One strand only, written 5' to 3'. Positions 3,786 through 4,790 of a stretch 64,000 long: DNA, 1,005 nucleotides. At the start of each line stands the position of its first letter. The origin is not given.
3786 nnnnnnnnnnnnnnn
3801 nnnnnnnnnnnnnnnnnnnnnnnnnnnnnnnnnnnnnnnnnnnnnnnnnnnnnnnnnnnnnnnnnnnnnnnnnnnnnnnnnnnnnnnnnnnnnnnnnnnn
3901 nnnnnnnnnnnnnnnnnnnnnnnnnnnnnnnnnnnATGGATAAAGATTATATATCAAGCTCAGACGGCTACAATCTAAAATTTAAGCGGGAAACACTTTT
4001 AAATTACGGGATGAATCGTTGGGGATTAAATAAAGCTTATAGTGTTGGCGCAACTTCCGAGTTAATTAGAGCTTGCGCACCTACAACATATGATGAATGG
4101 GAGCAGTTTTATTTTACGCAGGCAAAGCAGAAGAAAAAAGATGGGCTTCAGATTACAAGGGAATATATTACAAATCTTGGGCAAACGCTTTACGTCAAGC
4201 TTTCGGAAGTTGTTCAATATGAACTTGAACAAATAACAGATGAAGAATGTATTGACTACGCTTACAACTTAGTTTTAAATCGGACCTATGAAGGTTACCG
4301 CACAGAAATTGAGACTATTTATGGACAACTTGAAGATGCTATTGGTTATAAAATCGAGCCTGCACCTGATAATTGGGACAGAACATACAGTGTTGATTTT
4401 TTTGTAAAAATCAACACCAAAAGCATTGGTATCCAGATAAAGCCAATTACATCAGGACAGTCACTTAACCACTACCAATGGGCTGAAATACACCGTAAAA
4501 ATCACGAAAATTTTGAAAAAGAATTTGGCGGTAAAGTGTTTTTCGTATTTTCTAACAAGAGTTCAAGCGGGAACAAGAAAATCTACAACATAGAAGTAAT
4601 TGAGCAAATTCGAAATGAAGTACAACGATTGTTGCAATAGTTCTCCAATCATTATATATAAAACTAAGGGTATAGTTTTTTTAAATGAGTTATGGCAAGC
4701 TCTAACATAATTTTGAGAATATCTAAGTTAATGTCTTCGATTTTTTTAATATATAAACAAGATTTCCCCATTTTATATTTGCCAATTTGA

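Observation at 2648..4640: Horizontally acquired Type II restriction-modification pair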

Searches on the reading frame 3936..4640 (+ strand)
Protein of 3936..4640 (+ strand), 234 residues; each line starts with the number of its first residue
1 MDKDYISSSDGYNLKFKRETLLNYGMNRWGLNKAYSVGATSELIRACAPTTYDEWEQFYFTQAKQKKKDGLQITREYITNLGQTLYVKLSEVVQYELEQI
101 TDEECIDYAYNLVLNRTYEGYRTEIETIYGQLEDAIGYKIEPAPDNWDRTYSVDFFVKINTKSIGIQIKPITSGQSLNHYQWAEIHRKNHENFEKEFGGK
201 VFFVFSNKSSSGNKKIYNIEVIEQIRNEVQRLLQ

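Call 3: search_protein_families(library=pfam, proteins=[window:3936-4640:+], max_evalue=0.1)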
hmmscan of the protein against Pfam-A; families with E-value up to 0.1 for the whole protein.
window:3936-4640:+ (234 aa): 2 families
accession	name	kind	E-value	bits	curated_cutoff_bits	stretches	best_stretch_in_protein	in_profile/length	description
PF09568.16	RE_MjaI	-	1e-37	130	22.7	1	20-198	2-161/164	MjaI restriction endonuclease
PF13862.11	BCCIP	-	0.017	15.3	27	1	60-122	105-168/205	BCCIP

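Call 4: search_protein_families(library=ncbifam, proteins=[window:3936-4640:+], max_evalue=0.1)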
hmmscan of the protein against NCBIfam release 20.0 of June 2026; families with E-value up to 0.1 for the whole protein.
window:3936-4640:+ (234 aa): 0 families

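Call 5: search_protein_families(library=padloc, proteins=[window:3936-4640:+], max_evalue=0.1)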
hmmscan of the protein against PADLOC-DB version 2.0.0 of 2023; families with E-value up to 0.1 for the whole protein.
window:3936-4640:+ (234 aa): 2 families
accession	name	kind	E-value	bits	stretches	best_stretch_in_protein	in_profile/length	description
PDLC03450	REase_II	-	1.8e-35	120.5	1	43-232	3-193/197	Type II restriction enzyme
PDLC03519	REase_II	-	8.8e-08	30.1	1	36-175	56-184/222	Type II restriction enzyme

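Call 7: search_solved_structures(query=window:3936-4640:+, max_evalue=10, show_alignments=2)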
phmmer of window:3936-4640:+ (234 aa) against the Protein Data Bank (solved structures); distinct sequences matched with E-value up to 10: 1.
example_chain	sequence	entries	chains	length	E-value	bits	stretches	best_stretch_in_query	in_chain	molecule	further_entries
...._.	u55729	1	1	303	0.46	13.2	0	42-99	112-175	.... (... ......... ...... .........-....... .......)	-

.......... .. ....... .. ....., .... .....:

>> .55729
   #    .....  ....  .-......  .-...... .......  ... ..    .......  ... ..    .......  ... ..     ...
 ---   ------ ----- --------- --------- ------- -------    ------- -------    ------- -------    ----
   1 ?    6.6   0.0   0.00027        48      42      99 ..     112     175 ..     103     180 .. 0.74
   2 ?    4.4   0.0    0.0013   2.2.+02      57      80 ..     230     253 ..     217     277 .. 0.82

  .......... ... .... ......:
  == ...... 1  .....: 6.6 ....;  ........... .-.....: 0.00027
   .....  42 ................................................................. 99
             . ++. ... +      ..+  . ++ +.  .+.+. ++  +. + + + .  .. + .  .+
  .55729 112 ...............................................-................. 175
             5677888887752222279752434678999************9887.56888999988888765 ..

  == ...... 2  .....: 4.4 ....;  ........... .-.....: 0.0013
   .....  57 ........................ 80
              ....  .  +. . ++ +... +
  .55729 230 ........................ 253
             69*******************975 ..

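Call 10: find_homologous_proteins(query=window:3936-4640:+, max_evalue=0.001)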
Query window:3936-4640:+ (234 aa): 1123 proteins with E <= 0.001 among 1234 candidates; the best 120 are listed.
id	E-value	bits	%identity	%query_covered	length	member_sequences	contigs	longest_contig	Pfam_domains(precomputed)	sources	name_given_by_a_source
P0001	1.5e-153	527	100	100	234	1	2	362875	PF09568.18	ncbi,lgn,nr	ncbi:MAG TPA: MjaI family restriction endonuclease [Candidatus Kapabacteria bacterium]|nr:MjaI famil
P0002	1.5e-128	445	84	99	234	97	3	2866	PF09568.18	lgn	-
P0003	1.6e-128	445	83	99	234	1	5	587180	PF09568.18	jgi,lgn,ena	-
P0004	2.3e-128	444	83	99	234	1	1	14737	PF09568.18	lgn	-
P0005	3.0e-127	441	86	93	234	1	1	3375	PF09568.18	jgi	jgi:hypothetical protein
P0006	3.4e-127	441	86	93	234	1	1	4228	PF09568.18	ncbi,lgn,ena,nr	ncbi:MAG TPA: MjaI family restriction endonuclease [Ignavibacteriales bacterium]|nr:MjaI family rest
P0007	4.9e-127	440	84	99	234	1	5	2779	PF09568.18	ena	-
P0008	6.7e-127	440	81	99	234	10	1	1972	PF09568.18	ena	-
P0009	7.9e-127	439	84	99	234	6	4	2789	PF09568.18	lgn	-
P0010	1.9e-126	438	84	99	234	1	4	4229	PF09568.18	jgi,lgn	-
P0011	3.7e-126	437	81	100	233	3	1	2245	PF09568.18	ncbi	-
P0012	5.0e-126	437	83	99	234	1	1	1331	PF09568.18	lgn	-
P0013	7.3e-126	436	84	99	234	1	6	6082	PF09568.18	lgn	-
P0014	7.5e-126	436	80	99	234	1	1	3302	PF09568.18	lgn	-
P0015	6.1e-125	433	82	99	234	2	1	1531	PF09568.18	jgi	jgi:hypothetical protein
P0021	2.5e-123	428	82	99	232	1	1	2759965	PF09568.18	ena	-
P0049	3.2e-117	408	77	99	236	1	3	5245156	PF09568.18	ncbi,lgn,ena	-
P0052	2.2e-116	405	76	99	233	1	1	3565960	PF09568.18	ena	-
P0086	3.0e-114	398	75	99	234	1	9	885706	PF09568.18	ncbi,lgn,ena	-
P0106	8.6e-114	397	75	99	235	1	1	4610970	PF09568.18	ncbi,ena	-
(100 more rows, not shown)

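Call 11: find_encoding_contigs(protein=window:3936-4640:+, flank=8000, max_places=6)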
Protein window:3936-4640:+ (234 aa): 5 contigs read that carry it; 5 places shown.
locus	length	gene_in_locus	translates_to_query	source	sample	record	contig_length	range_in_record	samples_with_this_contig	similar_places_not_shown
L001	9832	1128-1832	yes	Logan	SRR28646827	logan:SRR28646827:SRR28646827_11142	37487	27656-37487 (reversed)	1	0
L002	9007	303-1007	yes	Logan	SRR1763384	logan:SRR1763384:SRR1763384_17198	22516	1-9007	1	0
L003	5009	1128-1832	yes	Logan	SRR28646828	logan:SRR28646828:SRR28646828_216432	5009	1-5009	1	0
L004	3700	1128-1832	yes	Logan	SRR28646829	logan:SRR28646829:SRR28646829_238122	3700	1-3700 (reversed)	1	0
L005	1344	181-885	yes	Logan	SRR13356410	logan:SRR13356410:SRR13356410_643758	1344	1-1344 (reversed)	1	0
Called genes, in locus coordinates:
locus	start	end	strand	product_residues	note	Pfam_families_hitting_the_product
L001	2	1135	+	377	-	?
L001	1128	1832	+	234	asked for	PF09568:RE_MjaI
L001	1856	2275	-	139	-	PF08818:DUF1801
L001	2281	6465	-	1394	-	PF06739:SBBP (faint), PF18962:Por_Secre_tail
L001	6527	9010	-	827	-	PF00343:Phosphorylase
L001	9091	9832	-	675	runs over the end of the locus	PF07676:PD40, PF00691:OmpA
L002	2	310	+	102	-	?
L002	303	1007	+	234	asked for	PF09568:RE_MjaI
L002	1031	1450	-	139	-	PF08818:DUF1801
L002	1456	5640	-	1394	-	PF06739:SBBP (faint), PF18962:Por_Secre_tail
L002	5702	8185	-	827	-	PF00343:Phosphorylase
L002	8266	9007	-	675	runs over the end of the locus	PF07676:PD40, PF00691:OmpA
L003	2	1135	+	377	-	?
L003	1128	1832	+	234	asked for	PF09568:RE_MjaI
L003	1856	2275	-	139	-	PF08818:DUF1801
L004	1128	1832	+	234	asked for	PF09568:RE_MjaI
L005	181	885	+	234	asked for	PF09568:RE_MjaI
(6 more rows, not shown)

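Call 24: find_encoding_contigs(protein=P0049, flank=6000, max_places=2)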
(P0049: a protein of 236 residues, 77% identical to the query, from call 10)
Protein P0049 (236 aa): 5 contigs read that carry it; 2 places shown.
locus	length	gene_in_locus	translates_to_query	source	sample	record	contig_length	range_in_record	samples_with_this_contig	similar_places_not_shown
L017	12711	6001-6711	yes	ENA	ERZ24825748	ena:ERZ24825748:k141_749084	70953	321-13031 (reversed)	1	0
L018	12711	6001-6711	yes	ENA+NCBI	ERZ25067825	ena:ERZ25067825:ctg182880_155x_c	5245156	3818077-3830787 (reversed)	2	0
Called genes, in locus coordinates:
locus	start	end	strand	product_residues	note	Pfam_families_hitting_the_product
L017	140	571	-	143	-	-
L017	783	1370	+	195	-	-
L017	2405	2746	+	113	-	PF03795:YCII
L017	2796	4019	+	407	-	PF04542:Sigma70_r2 (weak), PF20239:DUF6596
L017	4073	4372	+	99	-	-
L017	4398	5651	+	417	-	PF01555:N6_N4_Mtase, PF00565:SNase (weak)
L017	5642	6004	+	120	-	-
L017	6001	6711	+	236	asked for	PF09568:RE_MjaI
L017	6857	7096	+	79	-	PF04255:DUF433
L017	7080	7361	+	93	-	-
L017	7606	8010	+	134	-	-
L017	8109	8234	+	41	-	-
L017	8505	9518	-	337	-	PF02746:MR_MLE_N (weak), PF13378:MR_MLE_C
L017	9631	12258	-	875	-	PF00801:PKD (faint), PF19081:Ig_7 (faint), PF18911:PKD_4, PF13585:CHU_C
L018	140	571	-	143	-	-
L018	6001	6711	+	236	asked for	PF09568:RE_MjaI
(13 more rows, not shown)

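Call 25: find_encoding_contigs(protein=P0003, flank=6000, max_places=2)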
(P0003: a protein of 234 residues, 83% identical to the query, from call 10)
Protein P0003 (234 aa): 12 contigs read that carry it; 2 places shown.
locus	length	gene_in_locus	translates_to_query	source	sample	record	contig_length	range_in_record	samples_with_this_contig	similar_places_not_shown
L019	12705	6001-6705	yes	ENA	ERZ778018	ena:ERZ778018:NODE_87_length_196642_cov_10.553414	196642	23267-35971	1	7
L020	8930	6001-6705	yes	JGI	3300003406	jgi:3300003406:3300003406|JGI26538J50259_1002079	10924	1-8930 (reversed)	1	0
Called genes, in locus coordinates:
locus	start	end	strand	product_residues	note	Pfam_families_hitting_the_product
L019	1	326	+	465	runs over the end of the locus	PF01435:Peptidase_M48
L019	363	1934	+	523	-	PF20559:DUF6770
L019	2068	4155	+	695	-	PF03571:Peptidase_M49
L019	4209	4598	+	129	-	-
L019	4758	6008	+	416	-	PF01555:N6_N4_Mtase, PF00565:SNase (weak)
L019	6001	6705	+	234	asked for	PF09568:RE_MjaI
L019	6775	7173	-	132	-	-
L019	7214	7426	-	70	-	PF11160:Hva1_TUDOR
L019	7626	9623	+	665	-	PF00456:Transketolase_N, PF02779:Transket_pyr, PF02780:Transketolase_C, PF22613:Transketolase_C_1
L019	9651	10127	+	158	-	PF00582:Usp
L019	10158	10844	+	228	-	PF00175:NAD_binding_1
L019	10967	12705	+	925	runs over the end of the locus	PF00330:Aconitase, PF00694:Aconitase_C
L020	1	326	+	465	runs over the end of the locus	PF01435:Peptidase_M48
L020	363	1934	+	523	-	PF20559:DUF6770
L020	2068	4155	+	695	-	PF03571:Peptidase_M49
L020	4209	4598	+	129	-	-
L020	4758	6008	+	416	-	PF01555:N6_N4_Mtase, PF00565:SNase (weak)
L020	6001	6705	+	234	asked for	PF09568:RE_MjaI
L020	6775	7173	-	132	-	-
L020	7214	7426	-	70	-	PF11160:Hva1_TUDOR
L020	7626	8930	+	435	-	?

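Call 26: search_protein_representatives(protein=window:3936-4640:+)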
Query: 234 residues. Proteins with E-value up to 0.001 (for the whole library): 396; up to 1e-10: 164; up to 1e-30: 33. The best 150 are listed.
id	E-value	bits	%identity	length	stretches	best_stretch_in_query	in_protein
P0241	3.3e-98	344.1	66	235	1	1-232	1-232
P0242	4.6e-63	229.1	48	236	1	2-232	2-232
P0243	3.1e-59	216.6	48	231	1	18-232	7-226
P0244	7.9e-57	208.7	59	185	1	74-232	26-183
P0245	1.1e-55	205.0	58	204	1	9-161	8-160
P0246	2.0e-49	184.5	61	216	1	1-133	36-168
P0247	5.4e-48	179.8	56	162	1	18-177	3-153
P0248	9.6e-47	175.7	46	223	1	17-232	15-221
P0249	1.5e-46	175.2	68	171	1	1-116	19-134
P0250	2.5e-45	171.1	43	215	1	18-232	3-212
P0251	8.0e-43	162.9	42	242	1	3-232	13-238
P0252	2.3e-42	161.4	74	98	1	1-97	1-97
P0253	1.4e-41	158.8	40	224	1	11-232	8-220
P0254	1.8e-41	158.5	49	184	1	67-206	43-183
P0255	3.1e-40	154.5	47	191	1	83-233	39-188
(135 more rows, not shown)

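Call 34: search_dna_similar(query=window:3936-4637:+, collection=plasmids, mode=protein, max_evalue=0.001, max_rows=40)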
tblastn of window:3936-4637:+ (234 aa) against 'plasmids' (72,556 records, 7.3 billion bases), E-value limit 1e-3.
No match.

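Call 35: predict_structure(alignment_id=A1)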
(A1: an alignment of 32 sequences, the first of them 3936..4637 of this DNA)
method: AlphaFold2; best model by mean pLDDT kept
length: 234 residues; sequences in the alignment: 32
mean_pLDDT: 91.4   pTM: 0.72
mean pLDDT of the five models: 91.4, 91.2, 90.7, 90.7, 88.4
residues with pLDDT >= 90: 186; 70-90: 30; 50-70: 9; < 50: 9
segments of 3 or more residues with pLDDT < 50: 1-9
pLDDT, mean of each block of 10 residues (from residue 1): 47 74 95 97 97 95 97 97 97 96 96 90 93 97 97 98 96 73 91 98 91 89 98 97
secondary structure, 60 per line:
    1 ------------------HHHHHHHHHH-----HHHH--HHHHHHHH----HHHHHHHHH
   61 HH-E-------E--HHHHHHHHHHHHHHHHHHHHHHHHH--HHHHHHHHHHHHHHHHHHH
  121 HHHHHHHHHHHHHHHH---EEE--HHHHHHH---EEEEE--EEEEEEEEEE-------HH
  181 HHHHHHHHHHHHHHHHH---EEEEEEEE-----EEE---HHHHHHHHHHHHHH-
elements in order: H19-28 H34-37 H40-47 H52-62 H75-99 H102-136 E140-142 H145-151 E155-159 E162-171 H179-197 E201-208 E214-216 H220-233

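Call 43: fold_search(model_id=the predicted structure, library=pdb)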
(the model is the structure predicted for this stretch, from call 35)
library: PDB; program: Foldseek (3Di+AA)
matches with E <= 10: 1091; with E <= 0.001: 0
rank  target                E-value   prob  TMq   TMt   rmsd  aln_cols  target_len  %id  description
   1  2xi5_C                1.3e-03  1.00  0.32  0.38  12.1       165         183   12  N-terminal endonuclease domain of La Crosse virus L-protein (released 2010-10-06)
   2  7eww_B                1.8e-03  0.97  0.27  0.32  13.6       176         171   11  Crystal structure of Ebinur Lake virus cap snatching endonuclease (N52A mutant) (released 2022-01-26)
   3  2xi5_A                2.0e-03  1.00  0.33  0.40  11.9       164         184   11  N-terminal endonuclease domain of La Crosse virus L-protein (released 2010-10-06)
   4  4i1t                  2.5e-03  0.77  0.20  0.26  23.0       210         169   15  Crystal structure of the cap-snatching endonuclease from Pichinde virus (released 2014-02-26)
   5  4tkd_C                2.7e-03  0.99  0.25  0.42   9.1       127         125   16  Sulfolobus solfataricus HJC mutants (released 2015-08-12)
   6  8gh6_A                3.0e-03  1.00  0.33  0.11   6.6       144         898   14  Bombyx mori R2 retrotransposon initiating target-primed reverse transcription (released 2023-04-05)
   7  4tkd_A                3.9e-03  0.99  0.26  0.45   8.8       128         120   16  Sulfolobus solfataricus HJC mutants (released 2015-08-12)
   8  7ewz_A                4.4e-03  0.94  0.27  0.33  14.0       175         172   10  Crystal structure of Ebinur Lake virus cap snatching endonuclease (D92A mutant) (released 2022-01-26)
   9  7eww_A                6.1e-03  0.96  0.28  0.34  13.5       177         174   12  Crystal structure of Ebinur Lake virus cap snatching endonuclease (N52A mutant) (released 2022-01-26)
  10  4tkk_A                6.5e-03  0.98  0.25  0.41   8.8       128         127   16  Sulfolobus solfataricus HJC mutants (released 2015-08-12)
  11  7ewu_D                6.9e-03  0.89  0.24  0.29  13.0       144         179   10  Crystal structure of Ebinur Lake virus cap snatching endonuclease (WT) (released 2022-01-26)
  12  7ex1_B                8.3e-03  0.89  0.26  0.33  12.8       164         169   10  Crystal structure of Ebinur Lake virus cap snatching endonuclease (Y109A mutant) (released 2022-01-26)
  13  4tkd_D                8.9e-03  0.98  0.25  0.45   8.8       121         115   17  Sulfolobus solfataricus HJC mutants (released 2015-08-12)
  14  7ex6_B                8.9e-03  0.96  0.30  0.38  13.6       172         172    8  Crystal structure of Ebinur Lake virus cap snatching endonuclease in complex with inhibitor 11 (released 2022-02-16)
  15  7orl_A                1.0e-02  0.98  0.33  0.05  12.1       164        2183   10  La Crosse virus polymerase at transcription initiation stage (released 2022-02-16)
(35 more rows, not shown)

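Call 54: search_protein_families(library=pfam, proteins=[L017:5642-6004:+, L019:4209-4598:+, L017:4073-4372:+, L019:6775-7173:-], max_evalue=0.01)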
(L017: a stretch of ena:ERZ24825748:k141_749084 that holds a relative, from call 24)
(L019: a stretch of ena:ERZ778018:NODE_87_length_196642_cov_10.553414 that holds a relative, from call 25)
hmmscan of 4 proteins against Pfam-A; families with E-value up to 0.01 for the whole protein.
L017:5642-6004:+ (120 aa): 0 families

L019:4209-4598:+ (129 aa): 0 families

L017:4073-4372:+ (99 aa): 0 families

L019:6775-7173:- (132 aa): 1 family
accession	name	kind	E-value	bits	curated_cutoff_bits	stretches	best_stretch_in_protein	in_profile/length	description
PF07883.17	Cupin_2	-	0.00011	22.3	27.2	1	69-120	10-61/70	Cupin domain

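Call 62: find_encoding_contigs(protein=P0021, flank=10000, max_places=1)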
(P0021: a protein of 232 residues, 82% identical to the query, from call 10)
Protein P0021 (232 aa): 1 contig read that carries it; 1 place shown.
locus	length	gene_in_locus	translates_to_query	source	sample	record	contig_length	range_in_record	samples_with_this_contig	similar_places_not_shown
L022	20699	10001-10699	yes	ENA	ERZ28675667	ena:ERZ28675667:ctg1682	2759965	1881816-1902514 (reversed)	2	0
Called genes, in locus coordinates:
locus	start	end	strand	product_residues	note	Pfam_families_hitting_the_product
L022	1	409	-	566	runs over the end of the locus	PF09479:Flg_new, PF22619:DNA_polI_exo1 (faint), PF09479:Flg_new, PF01161:PBP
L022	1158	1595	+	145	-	PF13613:HTH_Tnp_4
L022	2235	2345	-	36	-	-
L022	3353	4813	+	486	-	PF09479:Flg_new, PF01161:PBP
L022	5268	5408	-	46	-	-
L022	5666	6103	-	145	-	PF13613:HTH_Tnp_4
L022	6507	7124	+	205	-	PF12760:Zn_ribbon_IS1595 (faint), PF12762:DDE_Tnp_IS1595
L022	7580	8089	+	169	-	PF10067:DUF2306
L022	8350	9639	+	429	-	PF01555:N6_N4_Mtase, PF00565:SNase (weak)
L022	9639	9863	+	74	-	-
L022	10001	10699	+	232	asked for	PF09568:RE_MjaI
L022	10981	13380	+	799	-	PF13620:CarboxypepD_reg (weak), PF00593:TonB_dep_Rec_b-barrel, PF14905:OMP_b-brl_3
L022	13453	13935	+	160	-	PF12760:Zn_ribbon_IS1595 (weak)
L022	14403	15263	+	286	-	-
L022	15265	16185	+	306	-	PF01170:UPF0020 (faint), PF01555:N6_N4_Mtase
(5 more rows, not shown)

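Call 63: find_encoding_contigs(protein=P0052, flank=10000, max_places=1)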
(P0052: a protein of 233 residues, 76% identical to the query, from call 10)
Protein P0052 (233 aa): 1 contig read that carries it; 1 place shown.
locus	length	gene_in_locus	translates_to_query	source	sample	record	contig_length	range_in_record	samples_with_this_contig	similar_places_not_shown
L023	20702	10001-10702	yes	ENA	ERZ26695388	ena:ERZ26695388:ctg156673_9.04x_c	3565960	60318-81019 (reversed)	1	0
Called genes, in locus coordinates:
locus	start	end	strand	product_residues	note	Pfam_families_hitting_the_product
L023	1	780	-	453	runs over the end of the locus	PF05697:Trigger_N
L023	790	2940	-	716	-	PF00009:GTP_EFTU, PF03144:GTP_EFTU_D2, PF22042:EF-G_D2, PF14492:EFG_III, PF16658:RF3_C (weak), PF03764:EFG_IV, PF00679:EFG_C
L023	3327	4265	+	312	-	PF08331:QueG_DUF1730, PF13187:Fer4_9 (faint), PF00037:Fer4 (faint), PF13237:Fer4_10 (faint), PF13484:Fer4_16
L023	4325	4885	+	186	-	-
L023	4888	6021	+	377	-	PF00089:Trypsin (weak), PF13365:Trypsin_2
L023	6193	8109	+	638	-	PF00012:HSP70, PF06723:MreB_Mbl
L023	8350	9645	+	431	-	PF01555:N6_N4_Mtase, PF00565:SNase (weak)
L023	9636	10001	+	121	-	-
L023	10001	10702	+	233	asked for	PF09568:RE_MjaI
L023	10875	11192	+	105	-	PF07494:Reg_prop (weak)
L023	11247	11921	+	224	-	PF07494:Reg_prop (weak)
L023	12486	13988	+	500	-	PF01609:DDE_Tnp_1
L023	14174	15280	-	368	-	PF13808:DDE_Tnp_1_assoc, PF01609:DDE_Tnp_1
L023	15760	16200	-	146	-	-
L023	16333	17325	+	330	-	PF00589:Phage_integrase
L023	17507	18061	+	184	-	PF13240:Zn_Ribbon_1 (faint), PF09685:MamF_MmsF (weak)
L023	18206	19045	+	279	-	PF01374:Glyco_hydro_46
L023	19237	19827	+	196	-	PF04542:Sigma70_r2, PF08281:Sigma70_r4_2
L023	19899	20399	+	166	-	PF00903:Glyoxalase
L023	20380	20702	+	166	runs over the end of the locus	PF12746:GNAT_acetyltran, PF13302:Acetyltransf_3, PF13420:Acetyltransf_4, PF00583:Acetyltransf_1, PF13673:Acetyltransf_10, PF08445:FR47 (weak), PF13508:Acetyltransf_7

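Call 64: find_encoding_contigs(protein=P0106, flank=10000, max_places=1)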
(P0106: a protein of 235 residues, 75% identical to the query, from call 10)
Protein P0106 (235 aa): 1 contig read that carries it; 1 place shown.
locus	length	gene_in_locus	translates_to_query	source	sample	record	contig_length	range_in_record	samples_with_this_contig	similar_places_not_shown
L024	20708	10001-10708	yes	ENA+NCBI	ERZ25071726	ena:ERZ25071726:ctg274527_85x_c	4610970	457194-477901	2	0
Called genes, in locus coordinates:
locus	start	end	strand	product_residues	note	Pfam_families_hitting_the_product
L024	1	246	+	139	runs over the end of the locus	PF08818:DUF1801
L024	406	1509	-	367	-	PF07690:MFS_1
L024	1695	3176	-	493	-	PF00370:FGGY_N, PF01869:BcrAD_BadFG (faint), PF02782:FGGY_C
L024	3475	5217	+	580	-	PF00890:FAD_binding_2 (weak), PF00732:GMC_oxred_N, PF05199:GMC_oxred_C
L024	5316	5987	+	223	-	PF13618:Gluconate_2-dh3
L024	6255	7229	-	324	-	PF00251:Glyco_hydro_32N, PF04041:Glyco_hydro_130 (faint), PF22847:Glyco_hydro_43_rel (faint), PF04616:Glyco_hydro_43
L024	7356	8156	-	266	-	PF00551:Formyl_trans_N, PF02911:Formyl_trans_C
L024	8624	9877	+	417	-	PF01555:N6_N4_Mtase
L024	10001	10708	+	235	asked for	PF09568:RE_MjaI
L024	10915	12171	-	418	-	PF07075:NamZ_N, PF20732:NamZ_C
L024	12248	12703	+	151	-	PF00254:FKBP_C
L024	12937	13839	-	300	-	PF23441:SDR (weak), PF00106:adh_short, PF08659:KR, PF13561:adh_short_C2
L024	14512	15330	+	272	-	PF02563:Poly_export, PF10531:SLBB, PF22461:SLBB_2 (weak)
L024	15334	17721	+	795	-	PF13807:GNVR (faint), PF01656:CbiA, PF13614:AAA_31 (weak)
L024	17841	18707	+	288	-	PF01061:ABC2_membrane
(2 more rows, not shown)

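Call 65: find_encoding_contigs(protein=P0086, flank=10000, max_places=1)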
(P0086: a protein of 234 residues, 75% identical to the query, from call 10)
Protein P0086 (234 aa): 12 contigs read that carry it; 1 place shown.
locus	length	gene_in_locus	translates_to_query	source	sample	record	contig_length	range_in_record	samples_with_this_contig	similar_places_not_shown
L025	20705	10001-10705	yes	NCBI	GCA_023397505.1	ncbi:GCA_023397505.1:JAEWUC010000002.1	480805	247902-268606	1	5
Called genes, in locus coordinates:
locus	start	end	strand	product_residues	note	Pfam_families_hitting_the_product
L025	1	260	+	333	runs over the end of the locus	PF01408:GFO_IDH_MocA, PF02894:GFO_IDH_MocA_C (faint), PF22725:GFO_IDH_MocA_C3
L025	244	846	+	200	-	-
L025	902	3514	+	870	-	PF19838:LptD_2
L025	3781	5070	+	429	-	PF00909:Ammonium_transp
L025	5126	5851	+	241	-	PF09694:Gcw_chp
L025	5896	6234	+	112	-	PF00543:P-II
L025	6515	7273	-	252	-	PF00795:CN_hydrolase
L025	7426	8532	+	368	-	PF17996:CE2_N, PF00657:Lipase_GDSL, PF13472:Lipase_GDSL_2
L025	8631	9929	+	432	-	PF01555:N6_N4_Mtase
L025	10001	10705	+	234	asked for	PF09568:RE_MjaI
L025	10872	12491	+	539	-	PF07670:Gate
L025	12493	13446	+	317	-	PF00389:2-Hacid_dh, PF03807:F420_oxidored (faint), PF07991:KARI_N (faint), PF02826:2-Hacid_dh_C, PF03446:NAD_binding_2 (weak)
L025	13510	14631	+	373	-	PF05222:AlaDh_PNT_N, PF02826:2-Hacid_dh_C (faint), PF01262:AlaDh_PNT_C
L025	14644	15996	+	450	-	PF02550:AcetylCoA_hydro, PF13336:AcetylCoA_hyd_C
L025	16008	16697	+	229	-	PF00149:Metallophos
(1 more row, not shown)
